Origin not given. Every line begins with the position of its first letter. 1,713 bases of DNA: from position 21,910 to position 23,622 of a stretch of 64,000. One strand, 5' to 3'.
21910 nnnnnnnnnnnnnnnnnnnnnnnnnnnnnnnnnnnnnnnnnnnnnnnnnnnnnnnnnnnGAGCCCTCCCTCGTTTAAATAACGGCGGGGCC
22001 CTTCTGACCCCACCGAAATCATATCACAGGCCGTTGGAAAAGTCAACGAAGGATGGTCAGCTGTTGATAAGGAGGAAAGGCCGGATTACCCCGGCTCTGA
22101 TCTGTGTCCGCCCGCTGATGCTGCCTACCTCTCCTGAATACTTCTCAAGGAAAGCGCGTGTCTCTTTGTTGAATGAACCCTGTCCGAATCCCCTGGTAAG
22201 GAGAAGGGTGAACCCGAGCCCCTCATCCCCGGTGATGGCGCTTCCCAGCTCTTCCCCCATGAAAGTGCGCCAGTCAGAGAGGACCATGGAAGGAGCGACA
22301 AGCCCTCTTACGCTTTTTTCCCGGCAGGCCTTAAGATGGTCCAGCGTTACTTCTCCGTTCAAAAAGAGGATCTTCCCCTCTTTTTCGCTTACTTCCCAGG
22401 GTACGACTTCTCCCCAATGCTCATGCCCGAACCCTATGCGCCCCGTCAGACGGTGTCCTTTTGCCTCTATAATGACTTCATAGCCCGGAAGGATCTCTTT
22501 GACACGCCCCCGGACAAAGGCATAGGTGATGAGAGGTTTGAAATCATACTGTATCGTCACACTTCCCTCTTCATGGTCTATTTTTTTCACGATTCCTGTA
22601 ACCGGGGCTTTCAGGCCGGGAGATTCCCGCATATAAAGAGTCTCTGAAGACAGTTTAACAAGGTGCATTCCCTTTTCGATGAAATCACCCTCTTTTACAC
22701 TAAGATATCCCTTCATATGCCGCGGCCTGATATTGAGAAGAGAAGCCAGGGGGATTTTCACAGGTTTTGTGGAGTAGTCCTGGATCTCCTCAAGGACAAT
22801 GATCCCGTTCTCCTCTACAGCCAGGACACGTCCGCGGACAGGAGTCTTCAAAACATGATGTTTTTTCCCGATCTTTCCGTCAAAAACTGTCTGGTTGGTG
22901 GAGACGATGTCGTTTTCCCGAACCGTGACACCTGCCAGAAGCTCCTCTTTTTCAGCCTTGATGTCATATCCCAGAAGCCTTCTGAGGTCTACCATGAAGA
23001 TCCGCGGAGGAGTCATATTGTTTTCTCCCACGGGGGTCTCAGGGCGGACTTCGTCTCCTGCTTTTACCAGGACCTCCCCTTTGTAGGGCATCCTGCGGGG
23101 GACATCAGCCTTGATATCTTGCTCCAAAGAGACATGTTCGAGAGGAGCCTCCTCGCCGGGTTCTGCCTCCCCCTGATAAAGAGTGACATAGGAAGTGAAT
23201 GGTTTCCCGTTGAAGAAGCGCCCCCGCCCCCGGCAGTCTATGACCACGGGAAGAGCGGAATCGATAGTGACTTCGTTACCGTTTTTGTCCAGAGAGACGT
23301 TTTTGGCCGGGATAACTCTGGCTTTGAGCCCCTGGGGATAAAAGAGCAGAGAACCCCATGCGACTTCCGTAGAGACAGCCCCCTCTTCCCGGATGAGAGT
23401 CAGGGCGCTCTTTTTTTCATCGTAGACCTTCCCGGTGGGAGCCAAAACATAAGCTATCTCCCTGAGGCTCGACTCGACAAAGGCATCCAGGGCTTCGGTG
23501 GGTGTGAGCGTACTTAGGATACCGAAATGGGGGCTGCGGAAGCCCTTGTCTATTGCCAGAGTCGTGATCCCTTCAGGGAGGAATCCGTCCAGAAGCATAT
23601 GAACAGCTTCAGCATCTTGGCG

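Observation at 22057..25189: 1015-aa HTH + GlmL-like actin-fold ATPase + barrel-sandwich-repeat fusion heading the KDO (kdsA-kdsD-kdsC-valS) operon, with AT-rich quasi-palindromic operator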

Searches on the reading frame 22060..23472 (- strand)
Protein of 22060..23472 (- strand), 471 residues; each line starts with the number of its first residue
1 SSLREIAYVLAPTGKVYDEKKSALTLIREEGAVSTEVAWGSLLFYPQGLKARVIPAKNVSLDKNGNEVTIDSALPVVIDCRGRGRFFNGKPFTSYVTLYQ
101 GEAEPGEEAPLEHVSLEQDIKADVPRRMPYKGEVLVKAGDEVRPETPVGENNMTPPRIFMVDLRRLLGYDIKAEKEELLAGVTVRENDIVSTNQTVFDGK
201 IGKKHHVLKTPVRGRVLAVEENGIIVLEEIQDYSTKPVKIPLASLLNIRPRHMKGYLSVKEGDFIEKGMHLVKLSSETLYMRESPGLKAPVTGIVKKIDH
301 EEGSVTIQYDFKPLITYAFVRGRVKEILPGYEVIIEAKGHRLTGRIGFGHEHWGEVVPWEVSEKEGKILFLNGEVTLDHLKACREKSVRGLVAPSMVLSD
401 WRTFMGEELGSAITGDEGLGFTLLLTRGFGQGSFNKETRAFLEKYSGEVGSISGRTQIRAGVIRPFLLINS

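Call 44: search_protein_families(library=pfam, proteins=[window:22060-23472:-], max_evalue=0.1)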
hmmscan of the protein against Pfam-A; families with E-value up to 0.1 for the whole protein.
window:22060-23472:- (471 aa): 4 families
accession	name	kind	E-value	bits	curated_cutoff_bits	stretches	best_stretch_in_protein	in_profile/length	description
PF00364.28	Biotin_lipoyl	-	0.00022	21.4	22.1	1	258-305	20-63/73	Biotin-requiring enzyme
PF13375.12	RnfC_N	-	0.0025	18.3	25.6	0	106-152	16-62/101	RnfC Barrel sandwich hybrid domain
PF05896.17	NQRA_N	-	0.016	15.8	25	0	180-221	40-80/94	NqrA N-terminal barrel-sandwich hybrid domain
PF23284.2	KOW2_Spt5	-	0.059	13.6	28.9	0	212-244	15-46/50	Transcription elongation factor SPT5, second KOW domain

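Call 53: predict_structure(alignment_id=A3)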
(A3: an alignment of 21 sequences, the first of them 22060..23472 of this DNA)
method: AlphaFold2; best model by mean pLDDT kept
length: 471 residues; sequences in the alignment: 21
mean_pLDDT: 84.1   pTM: 0.57
mean pLDDT of the five models: 84.1, 82.7, 82.6, 81.7, 81.6
residues with pLDDT >= 90: 197; 70-90: 215; 50-70: 38; < 50: 21
segments of 3 or more residues with pLDDT < 50: 1-3, 99-111, 459-461
pLDDT, mean of each block of 10 residues (from residue 1): 64 77 87 82 88 89 79 89 79 62 37 71 89 93 94 79 87 88 93 91 90 90 89 81 88 88 85 77 72 89 89 86 94 94 89 96 96 94 96 90 74 64 90 89 95 71 80 76
secondary structure, 60 per line:
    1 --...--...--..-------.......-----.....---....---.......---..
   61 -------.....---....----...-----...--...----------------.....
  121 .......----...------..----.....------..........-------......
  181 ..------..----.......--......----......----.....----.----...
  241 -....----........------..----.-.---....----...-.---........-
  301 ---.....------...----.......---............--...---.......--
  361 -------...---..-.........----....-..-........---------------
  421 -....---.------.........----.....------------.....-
elements in order: E8-10 E22-28 E34-38 E42-45 E49-55 E68-72 E76-79 E116-127 E132-134 E147-151 E158-162 H163-167 H175-181 E195-201 E204-209 E214-219 E224-228 E238-240 H242-245 H250-256 H276-279 E292-299 E304-308 E315-317 E322-328 E332-343 E346-348 E352-358 E368-370 H377-385 E390-393 H398-405 E422-425 H436-444 E449-453 E466-470

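Call 57: fold_search(model_id=the predicted structure, library=pdb)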
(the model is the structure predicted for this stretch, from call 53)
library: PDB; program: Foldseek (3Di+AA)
matches with E <= 10: 452; with E <= 0.001: 11
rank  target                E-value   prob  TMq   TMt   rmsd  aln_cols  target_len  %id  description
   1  8emb_F                4.4e-05  0.93  0.10  0.18  21.6       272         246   14  X-ray crystal structure of Thermosynechococcus elongatus Si3 domain of RNA polymerase RpoC2 subunit (released 2022-11-09)
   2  9uma_D                2.1e-04  0.99  0.11  0.04  16.9       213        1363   14  CryoEM structure of T.thermophilus transcription initiation complex bound to Gp4A-C, -1 dA in the template DNA strand (released 2025-10-22)
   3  4wqt_I                2.6e-04  0.99  0.11  0.04  16.8       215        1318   15  Thermus thermophilus RNA polymerase complexed with an RNA cleavage stimulating factor (a GreA/Gfh1 chimeric protein) (released 2015-02-18)
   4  9ujl_D                2.7e-04  0.96  0.10  0.04  17.7       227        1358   13  CryoEM structure of the T.thermophilus transcription initiation complex in the presence of Ap4A (released 2025-10-22)
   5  9fp3_D                3.9e-04  0.98  0.11  0.04  17.5       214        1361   14  Ap4A bound in de novo transcription initiation T. thermophilus RNA polymerase complex with TC DNA template (released 2025-12-17)
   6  9ukn_D                5.8e-04  0.96  0.11  0.04  17.4       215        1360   13  CryoEM structure of the T.thermophilus transcription initiation complex (released 2025-10-22)
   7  9uko_D                6.4e-04  0.92  0.10  0.04  17.5       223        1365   13  CryoEM structure of the T.thermophilus transcription initiation complex bound to Ap4A-C, -1 dA in the template DNA str (released 2025-10-22)
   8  3aoh_N                6.8e-04  0.91  0.11  0.04  18.8       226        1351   15  RNA polymerase-Gfh1 complex (Crystal type 1) (released 2010-12-08)
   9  9frj_D                8.6e-04  0.96  0.11  0.04  17.6       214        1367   14  Ap4A bound in de novo transcription initiation T. thermophilus RNA polymerase complex with aTT DNA template (released 2025-12-17)
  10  9ujn_D                9.1e-04  0.94  0.10  0.04  17.1       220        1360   14  CryoEM structure of the T.thermophilus transcription initiation complex bound to ATP-C, -1 dC in the template DNA stra (released 2025-10-22)
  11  4mq9_D                9.1e-04  0.93  0.11  0.04  17.4       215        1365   13  Crystal structure of Thermus thermophilus RNA polymerase holoenzyme in complex with GE23077 (released 2014-05-07)
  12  9ukt_D                1.2e-03  0.93  0.11  0.04  16.9       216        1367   14  CryoEM structure of the T.thermophilus transcription initiation complex bound to Gp4A-C-U and CTP, -1 dC in the templa (released 2025-10-22)
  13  9fo6_D                1.2e-03  0.92  0.11  0.04  17.4       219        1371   13  GTP bound in de novo transcription initiation T. thermophilus RNA polymerase complex with TC DNA template (released 2025-12-17)
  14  4oin_D                1.2e-03  0.54  0.09  0.04  17.4       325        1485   14  Crystal structure of Thermus thermophilus transcription initiation complex soaked with GE23077 (released 2014-05-07)
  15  4q4z_D                1.5e-03  0.51  0.09  0.03  17.4       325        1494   14  Thermus thermophilus RNA polymerase de novo transcription initiation complex (released 2014-07-30)
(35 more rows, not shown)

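Call 77: search_solved_structures(query=A3, max_evalue=10)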
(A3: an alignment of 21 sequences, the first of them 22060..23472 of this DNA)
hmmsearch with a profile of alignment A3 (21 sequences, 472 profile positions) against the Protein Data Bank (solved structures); distinct sequences matched with E-value up to 10: 11.
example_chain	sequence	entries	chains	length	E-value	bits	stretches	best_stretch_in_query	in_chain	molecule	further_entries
2l5t_A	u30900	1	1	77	0.0085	18.1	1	260-302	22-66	Lipoamide acyltransferase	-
1z6h_A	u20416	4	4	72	0.016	17.2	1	259-302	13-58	Biotin/Lipoyl Attachment Protein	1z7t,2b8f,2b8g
4u9o_A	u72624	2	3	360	0.037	16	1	179-225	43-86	Na(+)-translocating NADH-quinone reductase subunit A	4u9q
7xk3_A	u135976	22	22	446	0.049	15.6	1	179-225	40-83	Na(+)-translocating NADH-quinone reductase subunit A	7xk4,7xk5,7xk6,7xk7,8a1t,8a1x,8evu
8a1u_A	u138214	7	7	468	0.053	15.5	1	179-225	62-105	Na(+)-translocating NADH-quinone reductase subunit A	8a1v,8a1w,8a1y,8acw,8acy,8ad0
1iyu_A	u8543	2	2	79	0.24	13.3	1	259-299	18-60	DIHYDROLIPOAMIDE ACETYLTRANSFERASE COMPONENT OF PYRUVATE DEHYDROGENASE COMPLEX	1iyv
1dcz_A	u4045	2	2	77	0.34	12.8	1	180-221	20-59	TRANSCARBOXYLASE 1.3S SUBUNIT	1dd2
8hz4_E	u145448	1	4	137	0.36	12.7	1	240-301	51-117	Biotin carboxylase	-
2jku_A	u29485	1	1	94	0.46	12.4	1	259-300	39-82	PROPIONYL-COA CARBOXYLASE ALPHA CHAIN, MITOCHONDRIAL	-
2k7v_A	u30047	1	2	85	0.47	12.4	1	258-299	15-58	Dihydrolipoyllysine-residue acetyltransferase component of pyruvate dehydrogenase complex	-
2ppi_A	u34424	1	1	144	0.71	11.8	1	178-235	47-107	Gigaxonin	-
